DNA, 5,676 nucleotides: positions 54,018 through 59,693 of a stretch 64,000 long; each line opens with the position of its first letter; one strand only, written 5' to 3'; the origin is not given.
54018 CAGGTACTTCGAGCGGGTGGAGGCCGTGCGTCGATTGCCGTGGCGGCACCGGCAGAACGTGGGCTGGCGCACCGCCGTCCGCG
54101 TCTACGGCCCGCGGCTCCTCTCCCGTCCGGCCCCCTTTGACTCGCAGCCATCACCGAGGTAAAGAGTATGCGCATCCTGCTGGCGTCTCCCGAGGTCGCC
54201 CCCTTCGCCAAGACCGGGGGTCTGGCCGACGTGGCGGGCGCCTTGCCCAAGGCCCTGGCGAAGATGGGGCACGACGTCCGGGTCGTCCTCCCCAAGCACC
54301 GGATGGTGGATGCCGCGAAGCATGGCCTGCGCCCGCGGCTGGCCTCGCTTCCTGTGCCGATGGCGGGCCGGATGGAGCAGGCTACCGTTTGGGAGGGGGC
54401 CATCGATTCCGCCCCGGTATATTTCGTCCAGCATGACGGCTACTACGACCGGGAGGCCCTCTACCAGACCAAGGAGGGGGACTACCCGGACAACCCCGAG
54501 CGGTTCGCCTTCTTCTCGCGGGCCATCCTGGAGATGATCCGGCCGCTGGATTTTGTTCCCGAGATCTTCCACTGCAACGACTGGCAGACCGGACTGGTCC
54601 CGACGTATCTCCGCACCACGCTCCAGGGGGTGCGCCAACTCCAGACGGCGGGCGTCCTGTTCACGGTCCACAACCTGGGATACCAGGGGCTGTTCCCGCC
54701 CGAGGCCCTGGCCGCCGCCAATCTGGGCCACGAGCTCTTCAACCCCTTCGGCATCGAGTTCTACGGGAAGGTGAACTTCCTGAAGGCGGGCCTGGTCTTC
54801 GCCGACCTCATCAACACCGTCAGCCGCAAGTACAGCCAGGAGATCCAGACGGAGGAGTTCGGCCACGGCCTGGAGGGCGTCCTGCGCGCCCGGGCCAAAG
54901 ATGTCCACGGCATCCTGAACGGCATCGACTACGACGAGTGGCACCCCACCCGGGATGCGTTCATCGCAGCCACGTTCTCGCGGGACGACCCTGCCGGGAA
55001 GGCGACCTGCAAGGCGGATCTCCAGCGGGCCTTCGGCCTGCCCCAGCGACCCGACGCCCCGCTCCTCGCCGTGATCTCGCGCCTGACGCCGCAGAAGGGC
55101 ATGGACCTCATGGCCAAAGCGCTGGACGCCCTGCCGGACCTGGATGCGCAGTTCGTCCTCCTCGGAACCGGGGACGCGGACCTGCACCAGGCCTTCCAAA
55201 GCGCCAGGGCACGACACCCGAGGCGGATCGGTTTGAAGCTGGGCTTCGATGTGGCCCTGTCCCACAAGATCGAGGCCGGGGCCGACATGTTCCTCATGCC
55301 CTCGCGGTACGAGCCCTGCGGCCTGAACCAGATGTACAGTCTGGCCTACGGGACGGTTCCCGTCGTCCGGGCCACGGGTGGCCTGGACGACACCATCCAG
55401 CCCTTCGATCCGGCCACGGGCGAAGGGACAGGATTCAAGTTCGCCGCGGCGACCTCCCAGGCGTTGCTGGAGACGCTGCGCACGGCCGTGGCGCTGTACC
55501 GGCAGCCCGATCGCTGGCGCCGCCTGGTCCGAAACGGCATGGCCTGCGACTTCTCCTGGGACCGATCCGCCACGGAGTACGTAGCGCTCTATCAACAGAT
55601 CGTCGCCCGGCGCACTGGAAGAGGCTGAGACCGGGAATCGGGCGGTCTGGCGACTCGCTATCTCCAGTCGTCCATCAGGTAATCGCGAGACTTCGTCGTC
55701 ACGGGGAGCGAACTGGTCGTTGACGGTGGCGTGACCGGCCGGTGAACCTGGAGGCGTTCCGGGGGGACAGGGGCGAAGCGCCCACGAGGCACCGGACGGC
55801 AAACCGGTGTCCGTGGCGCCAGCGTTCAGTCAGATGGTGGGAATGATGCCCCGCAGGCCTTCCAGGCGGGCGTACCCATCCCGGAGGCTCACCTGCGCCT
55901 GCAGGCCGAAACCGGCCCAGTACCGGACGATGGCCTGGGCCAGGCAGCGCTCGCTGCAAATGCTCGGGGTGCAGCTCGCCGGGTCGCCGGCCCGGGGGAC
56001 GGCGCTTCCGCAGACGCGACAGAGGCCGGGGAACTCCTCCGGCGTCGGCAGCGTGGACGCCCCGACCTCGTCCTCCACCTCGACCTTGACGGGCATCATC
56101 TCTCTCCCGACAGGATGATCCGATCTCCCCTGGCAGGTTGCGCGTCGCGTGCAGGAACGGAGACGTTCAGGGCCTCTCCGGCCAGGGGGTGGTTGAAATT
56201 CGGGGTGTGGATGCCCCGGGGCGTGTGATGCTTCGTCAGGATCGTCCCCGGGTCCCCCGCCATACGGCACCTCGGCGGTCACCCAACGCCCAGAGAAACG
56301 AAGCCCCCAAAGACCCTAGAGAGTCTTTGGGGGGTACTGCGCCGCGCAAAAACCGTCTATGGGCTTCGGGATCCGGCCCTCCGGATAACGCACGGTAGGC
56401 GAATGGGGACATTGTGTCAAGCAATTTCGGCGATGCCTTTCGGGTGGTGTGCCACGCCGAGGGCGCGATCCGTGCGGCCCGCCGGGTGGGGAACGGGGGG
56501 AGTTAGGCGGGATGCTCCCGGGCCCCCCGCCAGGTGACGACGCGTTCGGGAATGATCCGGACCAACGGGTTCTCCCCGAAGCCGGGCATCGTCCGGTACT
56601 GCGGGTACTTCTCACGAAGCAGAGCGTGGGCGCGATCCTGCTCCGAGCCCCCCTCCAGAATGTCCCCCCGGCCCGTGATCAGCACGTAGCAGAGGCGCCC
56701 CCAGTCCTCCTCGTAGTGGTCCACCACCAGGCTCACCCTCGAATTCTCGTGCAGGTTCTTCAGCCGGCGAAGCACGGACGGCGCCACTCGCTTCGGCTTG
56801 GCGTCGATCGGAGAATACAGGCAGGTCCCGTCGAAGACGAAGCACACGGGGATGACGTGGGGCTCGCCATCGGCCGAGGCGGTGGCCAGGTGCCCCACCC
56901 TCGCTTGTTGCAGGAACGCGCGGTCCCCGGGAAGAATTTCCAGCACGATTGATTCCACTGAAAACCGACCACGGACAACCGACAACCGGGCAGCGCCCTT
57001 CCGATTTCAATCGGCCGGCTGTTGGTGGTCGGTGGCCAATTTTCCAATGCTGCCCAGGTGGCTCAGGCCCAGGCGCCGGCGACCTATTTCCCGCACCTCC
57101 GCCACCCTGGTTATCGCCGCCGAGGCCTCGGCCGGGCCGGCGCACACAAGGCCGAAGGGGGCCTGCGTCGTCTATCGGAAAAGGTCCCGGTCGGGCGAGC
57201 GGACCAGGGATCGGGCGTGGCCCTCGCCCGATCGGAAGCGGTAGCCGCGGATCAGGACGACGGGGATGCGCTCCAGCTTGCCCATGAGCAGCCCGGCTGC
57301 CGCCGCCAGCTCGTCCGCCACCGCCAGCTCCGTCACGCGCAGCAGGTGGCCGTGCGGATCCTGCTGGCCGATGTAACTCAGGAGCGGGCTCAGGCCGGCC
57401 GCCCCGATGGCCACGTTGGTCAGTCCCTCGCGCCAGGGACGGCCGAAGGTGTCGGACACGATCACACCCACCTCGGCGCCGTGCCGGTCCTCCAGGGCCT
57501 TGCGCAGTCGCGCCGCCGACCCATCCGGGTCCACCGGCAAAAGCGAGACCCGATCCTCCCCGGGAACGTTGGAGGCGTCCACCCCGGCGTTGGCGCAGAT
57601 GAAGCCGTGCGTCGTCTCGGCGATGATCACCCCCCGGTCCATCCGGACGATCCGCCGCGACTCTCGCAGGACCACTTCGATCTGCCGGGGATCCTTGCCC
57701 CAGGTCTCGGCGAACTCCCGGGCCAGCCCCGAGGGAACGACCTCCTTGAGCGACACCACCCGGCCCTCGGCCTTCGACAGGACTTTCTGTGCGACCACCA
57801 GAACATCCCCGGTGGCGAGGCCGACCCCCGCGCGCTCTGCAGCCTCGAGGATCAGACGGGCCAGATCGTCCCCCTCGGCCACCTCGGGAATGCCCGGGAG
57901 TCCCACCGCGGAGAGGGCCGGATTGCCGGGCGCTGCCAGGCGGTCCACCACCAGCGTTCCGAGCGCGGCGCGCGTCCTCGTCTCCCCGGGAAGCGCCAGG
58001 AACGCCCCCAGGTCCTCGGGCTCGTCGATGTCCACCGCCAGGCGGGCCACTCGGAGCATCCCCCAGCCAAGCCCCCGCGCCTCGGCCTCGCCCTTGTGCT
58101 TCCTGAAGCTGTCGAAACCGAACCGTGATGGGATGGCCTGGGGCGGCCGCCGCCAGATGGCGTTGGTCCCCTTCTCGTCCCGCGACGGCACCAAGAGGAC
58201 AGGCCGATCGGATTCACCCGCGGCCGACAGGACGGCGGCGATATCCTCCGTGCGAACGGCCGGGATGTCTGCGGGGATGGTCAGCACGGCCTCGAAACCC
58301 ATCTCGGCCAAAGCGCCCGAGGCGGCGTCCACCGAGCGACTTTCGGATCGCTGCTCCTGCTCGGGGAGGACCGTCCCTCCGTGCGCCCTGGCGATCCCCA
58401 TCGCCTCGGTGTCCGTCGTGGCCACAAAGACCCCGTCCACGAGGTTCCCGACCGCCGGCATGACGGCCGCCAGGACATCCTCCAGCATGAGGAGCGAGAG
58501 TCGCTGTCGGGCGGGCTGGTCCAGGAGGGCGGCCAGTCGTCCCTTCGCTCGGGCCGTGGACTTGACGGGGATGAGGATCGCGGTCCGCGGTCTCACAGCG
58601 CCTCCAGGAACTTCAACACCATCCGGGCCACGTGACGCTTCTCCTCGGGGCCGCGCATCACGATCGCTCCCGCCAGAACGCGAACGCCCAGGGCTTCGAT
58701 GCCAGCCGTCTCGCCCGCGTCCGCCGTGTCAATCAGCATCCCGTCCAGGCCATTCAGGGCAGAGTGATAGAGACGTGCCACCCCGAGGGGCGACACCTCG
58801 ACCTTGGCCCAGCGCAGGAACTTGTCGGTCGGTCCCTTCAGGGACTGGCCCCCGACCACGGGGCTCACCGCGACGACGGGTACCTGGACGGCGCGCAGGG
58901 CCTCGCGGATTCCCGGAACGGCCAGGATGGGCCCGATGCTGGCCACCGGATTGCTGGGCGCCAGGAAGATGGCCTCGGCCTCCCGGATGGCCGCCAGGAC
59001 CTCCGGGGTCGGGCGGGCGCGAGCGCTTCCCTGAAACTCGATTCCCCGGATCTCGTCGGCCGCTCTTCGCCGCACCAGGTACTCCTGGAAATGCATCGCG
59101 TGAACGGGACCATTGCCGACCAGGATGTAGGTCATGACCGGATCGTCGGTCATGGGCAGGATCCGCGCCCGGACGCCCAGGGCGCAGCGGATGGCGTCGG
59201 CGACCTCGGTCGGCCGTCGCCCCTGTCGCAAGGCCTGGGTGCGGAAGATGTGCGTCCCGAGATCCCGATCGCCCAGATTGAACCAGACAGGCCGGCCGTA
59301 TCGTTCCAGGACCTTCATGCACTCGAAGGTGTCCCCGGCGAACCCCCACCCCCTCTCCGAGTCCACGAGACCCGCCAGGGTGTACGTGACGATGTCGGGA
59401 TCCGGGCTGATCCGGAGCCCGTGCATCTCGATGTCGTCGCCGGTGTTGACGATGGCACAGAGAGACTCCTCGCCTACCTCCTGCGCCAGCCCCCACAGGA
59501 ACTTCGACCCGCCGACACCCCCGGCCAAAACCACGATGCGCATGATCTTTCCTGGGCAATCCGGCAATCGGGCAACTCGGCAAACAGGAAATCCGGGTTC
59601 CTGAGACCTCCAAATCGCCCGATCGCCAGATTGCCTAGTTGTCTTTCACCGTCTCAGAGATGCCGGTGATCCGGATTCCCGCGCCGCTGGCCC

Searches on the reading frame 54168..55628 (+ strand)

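Call 53: search_protein_families(library=pfam, max_evalue=0.00001, proteins=[window:54168-55628:+])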
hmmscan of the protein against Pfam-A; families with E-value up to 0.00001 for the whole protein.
window:54168-55628:+ (486 aa): 3 families
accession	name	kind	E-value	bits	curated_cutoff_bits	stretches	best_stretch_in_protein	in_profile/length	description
PF08323.17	Glyco_transf_5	-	3.8e-82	276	22.7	1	2-240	1-238/239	Starch synthase catalytic domain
PF00534.26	Glycos_transf_1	-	2.4e-13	50.4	26.4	1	294-452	12-167/172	Glycosyl transferases group 1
PF13692.12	Glyco_trans_1_4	-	9.5e-09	36.1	27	1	298-437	2-136/142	Glycosyl transferases group 1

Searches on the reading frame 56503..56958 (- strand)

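Call 53: search_protein_families(library=pfam, max_evalue=0.00001, proteins=[window:56503-56958:-])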
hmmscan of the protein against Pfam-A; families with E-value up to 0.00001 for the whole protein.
window:56503-56958:- (151 aa): 2 families
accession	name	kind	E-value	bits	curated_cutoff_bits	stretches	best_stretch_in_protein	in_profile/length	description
PF01243.27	PNPOx_N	-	3.5e-14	53.6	28.1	1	13-143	6-119/120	Pyridoxamine 5'-phosphate oxidase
PF12900.13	Pyridox_ox_2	-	2.1e-07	31.4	27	1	14-119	7-109/140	Pyridoxamine 5'-phosphate oxidase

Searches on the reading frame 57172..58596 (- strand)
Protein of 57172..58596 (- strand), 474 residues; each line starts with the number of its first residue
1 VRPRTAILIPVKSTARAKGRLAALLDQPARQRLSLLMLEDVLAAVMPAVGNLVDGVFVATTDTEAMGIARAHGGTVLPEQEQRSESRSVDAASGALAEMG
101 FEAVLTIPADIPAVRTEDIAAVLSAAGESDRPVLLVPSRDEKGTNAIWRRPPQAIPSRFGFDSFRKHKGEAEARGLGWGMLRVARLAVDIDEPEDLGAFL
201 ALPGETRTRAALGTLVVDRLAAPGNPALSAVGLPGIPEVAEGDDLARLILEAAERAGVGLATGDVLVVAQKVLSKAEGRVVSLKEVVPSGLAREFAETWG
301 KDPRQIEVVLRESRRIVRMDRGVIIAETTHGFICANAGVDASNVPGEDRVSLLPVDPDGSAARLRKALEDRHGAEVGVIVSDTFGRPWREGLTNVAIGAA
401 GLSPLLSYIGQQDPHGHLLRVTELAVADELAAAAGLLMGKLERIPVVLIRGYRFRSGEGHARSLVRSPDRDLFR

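Call 53: search_protein_families(library=pfam, max_evalue=0.00001, proteins=[window:57172-58596:-])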
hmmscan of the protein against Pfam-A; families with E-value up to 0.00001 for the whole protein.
window:57172-58596:- (474 aa): 3 families
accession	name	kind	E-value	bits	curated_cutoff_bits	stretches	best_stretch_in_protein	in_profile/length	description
PF01996.21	F420_ligase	-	3.3e-74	249.5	25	1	236-451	4-218/218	F420-0:Gamma-glutamyl ligase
PF01983.22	CofC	-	4e-23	82.2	22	1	6-212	2-195/217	Guanylyl transferase CofC like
PF12804.13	NTP_transf_3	-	2.6e-08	34.6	27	1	41-150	26-135/160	MobA-like NTP transferase domain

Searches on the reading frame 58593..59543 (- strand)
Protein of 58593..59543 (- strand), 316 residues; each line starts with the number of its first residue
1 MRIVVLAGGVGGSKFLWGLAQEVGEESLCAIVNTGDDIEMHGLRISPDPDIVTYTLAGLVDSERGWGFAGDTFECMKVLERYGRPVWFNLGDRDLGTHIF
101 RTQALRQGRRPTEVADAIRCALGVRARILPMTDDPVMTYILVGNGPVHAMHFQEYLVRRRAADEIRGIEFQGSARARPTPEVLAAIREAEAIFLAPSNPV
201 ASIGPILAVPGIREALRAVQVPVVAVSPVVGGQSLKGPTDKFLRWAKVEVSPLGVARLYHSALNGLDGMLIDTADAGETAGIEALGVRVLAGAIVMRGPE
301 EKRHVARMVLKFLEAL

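Call 53: search_protein_families(library=pfam, max_evalue=0.00001, proteins=[window:58593-59543:-])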
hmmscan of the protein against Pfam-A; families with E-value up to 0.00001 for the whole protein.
window:58593-59543:- (316 aa): 1 family
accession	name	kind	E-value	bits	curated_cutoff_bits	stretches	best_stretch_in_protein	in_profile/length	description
PF01933.23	CofD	-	8.7e-50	170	30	1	3-275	1-253/290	2-phospho-L-lactate transferase CofD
